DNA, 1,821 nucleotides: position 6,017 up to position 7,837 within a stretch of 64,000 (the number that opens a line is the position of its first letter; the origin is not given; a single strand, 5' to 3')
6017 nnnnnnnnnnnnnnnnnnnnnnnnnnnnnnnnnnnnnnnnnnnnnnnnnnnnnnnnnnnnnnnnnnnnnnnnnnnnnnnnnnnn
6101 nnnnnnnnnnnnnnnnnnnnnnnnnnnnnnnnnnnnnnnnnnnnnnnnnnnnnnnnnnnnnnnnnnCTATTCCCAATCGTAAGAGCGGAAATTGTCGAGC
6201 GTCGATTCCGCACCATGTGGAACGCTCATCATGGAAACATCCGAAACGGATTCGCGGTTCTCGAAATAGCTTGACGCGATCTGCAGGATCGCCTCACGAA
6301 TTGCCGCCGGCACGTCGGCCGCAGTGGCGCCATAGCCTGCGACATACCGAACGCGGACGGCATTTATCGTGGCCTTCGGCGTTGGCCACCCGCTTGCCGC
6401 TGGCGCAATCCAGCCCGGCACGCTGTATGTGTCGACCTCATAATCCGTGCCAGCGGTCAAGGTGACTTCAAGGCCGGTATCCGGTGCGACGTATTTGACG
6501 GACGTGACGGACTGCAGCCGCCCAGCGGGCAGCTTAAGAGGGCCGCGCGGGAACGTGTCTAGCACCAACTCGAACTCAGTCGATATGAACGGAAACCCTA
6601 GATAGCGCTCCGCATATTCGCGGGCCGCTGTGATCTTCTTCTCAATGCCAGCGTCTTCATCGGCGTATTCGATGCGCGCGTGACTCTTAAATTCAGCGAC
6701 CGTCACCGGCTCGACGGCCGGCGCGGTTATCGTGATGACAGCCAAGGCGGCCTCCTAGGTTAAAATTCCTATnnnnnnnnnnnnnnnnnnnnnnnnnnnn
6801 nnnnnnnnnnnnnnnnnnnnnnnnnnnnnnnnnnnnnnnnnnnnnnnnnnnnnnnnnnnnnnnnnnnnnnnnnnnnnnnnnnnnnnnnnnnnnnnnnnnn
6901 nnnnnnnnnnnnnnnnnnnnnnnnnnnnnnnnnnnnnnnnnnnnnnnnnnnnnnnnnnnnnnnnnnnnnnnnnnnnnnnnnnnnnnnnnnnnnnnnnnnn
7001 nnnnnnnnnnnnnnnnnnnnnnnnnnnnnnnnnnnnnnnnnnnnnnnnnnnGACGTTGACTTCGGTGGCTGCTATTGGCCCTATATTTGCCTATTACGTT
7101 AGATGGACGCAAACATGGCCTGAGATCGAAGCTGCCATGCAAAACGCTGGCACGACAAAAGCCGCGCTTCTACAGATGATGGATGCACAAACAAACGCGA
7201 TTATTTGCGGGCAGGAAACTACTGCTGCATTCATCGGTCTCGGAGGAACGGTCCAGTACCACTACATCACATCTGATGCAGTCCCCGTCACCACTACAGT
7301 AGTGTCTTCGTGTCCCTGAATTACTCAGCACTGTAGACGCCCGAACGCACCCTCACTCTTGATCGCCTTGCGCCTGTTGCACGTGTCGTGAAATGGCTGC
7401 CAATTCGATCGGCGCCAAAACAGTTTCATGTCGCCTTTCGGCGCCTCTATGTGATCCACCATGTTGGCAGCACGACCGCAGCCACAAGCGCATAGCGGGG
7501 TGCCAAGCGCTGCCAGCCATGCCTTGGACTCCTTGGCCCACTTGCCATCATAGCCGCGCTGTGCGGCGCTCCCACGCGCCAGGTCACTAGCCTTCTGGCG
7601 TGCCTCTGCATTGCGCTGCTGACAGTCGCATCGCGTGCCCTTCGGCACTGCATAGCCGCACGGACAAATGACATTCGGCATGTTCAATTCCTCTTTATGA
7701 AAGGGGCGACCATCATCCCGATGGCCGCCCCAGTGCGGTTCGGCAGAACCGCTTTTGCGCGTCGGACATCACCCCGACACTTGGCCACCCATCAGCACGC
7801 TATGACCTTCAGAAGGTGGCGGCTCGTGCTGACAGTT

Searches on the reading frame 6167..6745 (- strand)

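Call 66: search_protein_families(library=phrogs, proteins=[window:6167-6745:-], max_evalue=0.01)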
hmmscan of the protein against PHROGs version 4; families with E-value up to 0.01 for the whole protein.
window:6167-6745:- (192 aa): 4 families
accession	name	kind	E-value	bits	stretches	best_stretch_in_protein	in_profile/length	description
phrog_442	-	connector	4.3e-33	115.8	1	1-187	75-261/270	head-tail adaptor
phrog_40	-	connector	6.4e-19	69.2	1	4-188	32-132/201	head-tail adaptor Ad1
phrog_5938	-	connector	0.006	17.9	0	100-173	6-81/111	head-tail connector protein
phrog_34247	-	unknown function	0.006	17.5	0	131-169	13-51/72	-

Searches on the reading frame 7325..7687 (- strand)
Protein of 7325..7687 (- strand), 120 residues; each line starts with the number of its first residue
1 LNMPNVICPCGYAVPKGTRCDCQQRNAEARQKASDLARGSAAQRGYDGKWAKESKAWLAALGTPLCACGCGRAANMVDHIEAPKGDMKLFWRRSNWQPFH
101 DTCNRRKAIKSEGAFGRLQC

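Call 66: search_protein_families(library=phrogs, proteins=[window:7325-7687:-], max_evalue=0.01)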
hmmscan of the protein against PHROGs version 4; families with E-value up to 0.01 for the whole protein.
window:7325-7687:- (120 aa): 7 families
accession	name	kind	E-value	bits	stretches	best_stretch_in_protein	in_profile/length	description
phrog_2323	-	DNA, RNA and nucleotide metabolism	4.3e-15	56.7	1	30-120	4-96/113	HNH endonuclease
phrog_144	-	DNA, RNA and nucleotide metabolism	2.8e-13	50.9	1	8-110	28-135/175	HNH endonuclease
phrog_589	-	DNA, RNA and nucleotide metabolism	3.7e-11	44.1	1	28-115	56-146/179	HNH endonuclease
phrog_4581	-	head and packaging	1.5e-05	25.6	1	62-111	64-112/395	terminase small subunit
phrog_338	-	DNA, RNA and nucleotide metabolism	2.4e-05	24.9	1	37-112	184-264/340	HNH endonuclease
phrog_5956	-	DNA, RNA and nucleotide metabolism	0.00012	22.7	1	73-112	73-112/138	HNH endonuclease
phrog_333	-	DNA, RNA and nucleotide metabolism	0.00069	20.8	1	65-108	38-79/138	HNH endonuclease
